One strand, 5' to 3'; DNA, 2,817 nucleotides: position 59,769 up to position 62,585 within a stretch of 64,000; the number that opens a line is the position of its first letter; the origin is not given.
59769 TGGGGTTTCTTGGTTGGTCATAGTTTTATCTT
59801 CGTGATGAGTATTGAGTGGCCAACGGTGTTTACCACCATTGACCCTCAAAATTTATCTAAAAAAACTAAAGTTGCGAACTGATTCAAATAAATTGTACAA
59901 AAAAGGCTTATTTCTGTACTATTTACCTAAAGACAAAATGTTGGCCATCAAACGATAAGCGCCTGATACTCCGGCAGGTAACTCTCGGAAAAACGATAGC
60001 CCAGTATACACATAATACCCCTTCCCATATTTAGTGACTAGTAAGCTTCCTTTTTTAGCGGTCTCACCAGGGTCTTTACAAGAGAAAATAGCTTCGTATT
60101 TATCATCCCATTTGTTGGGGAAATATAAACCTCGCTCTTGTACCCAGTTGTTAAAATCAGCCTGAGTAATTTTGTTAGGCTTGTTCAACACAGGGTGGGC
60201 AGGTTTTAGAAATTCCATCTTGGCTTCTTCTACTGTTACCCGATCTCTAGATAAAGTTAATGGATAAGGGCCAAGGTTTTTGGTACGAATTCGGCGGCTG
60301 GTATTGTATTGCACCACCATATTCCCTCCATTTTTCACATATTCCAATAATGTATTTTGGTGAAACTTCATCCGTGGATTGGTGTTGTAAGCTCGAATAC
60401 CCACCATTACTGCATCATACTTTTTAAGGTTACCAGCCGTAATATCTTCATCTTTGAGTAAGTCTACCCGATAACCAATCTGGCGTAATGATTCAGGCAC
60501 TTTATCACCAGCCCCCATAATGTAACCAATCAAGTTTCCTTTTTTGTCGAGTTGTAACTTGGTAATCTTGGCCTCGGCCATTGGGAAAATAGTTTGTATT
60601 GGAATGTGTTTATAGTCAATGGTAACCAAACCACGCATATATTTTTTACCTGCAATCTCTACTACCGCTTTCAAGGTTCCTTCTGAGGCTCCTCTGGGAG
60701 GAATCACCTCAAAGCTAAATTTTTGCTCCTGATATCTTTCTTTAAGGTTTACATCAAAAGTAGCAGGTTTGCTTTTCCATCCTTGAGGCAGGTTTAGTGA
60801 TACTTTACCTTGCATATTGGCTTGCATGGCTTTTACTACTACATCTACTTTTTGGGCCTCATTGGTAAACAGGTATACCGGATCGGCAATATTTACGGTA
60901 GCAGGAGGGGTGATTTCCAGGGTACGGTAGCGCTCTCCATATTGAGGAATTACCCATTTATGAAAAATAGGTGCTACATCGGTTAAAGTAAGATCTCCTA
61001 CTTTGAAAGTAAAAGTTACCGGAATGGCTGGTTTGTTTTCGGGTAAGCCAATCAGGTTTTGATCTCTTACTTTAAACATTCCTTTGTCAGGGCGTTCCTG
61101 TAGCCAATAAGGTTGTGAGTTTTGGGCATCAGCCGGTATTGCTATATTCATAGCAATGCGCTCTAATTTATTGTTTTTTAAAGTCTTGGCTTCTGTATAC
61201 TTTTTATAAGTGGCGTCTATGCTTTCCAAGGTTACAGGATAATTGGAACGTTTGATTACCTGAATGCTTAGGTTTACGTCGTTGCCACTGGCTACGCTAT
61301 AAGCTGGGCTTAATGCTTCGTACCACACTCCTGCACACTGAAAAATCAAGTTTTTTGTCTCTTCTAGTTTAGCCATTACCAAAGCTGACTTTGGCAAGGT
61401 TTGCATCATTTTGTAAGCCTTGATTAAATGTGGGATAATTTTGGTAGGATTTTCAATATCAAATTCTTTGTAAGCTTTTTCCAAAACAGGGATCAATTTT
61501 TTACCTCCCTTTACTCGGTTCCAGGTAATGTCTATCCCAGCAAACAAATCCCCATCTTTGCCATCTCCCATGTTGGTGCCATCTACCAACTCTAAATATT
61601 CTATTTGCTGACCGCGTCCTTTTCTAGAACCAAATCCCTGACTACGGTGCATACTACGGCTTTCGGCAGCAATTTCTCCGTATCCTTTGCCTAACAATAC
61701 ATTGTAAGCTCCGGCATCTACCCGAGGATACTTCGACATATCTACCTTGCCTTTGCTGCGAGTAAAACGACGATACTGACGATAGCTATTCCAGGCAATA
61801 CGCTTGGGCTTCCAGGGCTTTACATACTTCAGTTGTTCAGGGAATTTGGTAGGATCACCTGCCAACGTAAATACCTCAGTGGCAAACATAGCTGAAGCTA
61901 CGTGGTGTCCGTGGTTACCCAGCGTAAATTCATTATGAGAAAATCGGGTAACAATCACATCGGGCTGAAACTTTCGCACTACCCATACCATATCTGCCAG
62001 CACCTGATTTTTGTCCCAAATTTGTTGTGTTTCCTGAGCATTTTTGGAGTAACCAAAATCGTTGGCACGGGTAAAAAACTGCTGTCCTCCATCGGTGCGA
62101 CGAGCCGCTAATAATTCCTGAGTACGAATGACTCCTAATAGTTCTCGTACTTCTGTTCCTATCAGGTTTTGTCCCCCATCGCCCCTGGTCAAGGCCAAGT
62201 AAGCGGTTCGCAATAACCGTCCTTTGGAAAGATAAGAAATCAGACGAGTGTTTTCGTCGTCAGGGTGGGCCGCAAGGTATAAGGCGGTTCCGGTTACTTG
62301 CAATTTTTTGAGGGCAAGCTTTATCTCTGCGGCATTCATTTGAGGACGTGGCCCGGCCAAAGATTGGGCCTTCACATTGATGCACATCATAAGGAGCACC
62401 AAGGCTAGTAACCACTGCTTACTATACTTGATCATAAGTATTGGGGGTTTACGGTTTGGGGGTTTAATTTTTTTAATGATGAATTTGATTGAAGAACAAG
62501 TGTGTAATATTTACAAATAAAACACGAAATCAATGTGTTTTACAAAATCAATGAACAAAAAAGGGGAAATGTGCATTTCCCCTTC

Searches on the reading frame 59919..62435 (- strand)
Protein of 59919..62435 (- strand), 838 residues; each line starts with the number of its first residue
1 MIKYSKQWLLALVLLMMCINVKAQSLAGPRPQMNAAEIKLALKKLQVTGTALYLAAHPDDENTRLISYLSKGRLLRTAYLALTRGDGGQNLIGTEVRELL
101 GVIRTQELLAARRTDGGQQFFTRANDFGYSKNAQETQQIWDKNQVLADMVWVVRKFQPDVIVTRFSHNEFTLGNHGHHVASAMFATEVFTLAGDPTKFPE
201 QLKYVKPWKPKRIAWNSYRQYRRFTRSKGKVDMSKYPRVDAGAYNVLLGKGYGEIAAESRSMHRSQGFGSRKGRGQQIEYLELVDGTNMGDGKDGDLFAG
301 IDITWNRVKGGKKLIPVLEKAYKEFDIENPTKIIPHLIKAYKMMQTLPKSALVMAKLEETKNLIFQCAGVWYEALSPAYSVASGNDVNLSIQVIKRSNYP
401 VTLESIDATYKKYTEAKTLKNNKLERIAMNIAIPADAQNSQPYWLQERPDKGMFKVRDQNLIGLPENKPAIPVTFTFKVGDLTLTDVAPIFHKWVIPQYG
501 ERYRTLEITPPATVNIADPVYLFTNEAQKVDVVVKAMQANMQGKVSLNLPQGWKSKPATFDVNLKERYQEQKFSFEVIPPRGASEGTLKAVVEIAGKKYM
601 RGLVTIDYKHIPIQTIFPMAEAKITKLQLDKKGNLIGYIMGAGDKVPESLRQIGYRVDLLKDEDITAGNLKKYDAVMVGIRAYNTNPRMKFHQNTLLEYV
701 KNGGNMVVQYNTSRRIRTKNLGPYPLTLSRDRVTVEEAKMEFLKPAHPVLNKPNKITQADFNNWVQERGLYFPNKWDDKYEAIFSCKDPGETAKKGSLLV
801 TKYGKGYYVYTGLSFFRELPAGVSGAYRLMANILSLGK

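Call 7: search_protein_families(library=pfam, proteins=[window:59919-62435:-], max_evalue=0.001)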
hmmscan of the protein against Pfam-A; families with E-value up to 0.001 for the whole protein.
window:59919-62435:- (838 aa): 2 families
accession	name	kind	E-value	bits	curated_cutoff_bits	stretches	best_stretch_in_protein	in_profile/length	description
PF02585.22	PIG-L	-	2.6e-12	47.8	28.2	1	52-187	1-127/129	GlcNAc-PI de-N-acetylase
PF10633.15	NPCBM_assoc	-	0.00086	19.9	24.4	0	538-587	19-68/78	NPCBM-associated, NEW3 domain of alpha-galactosidase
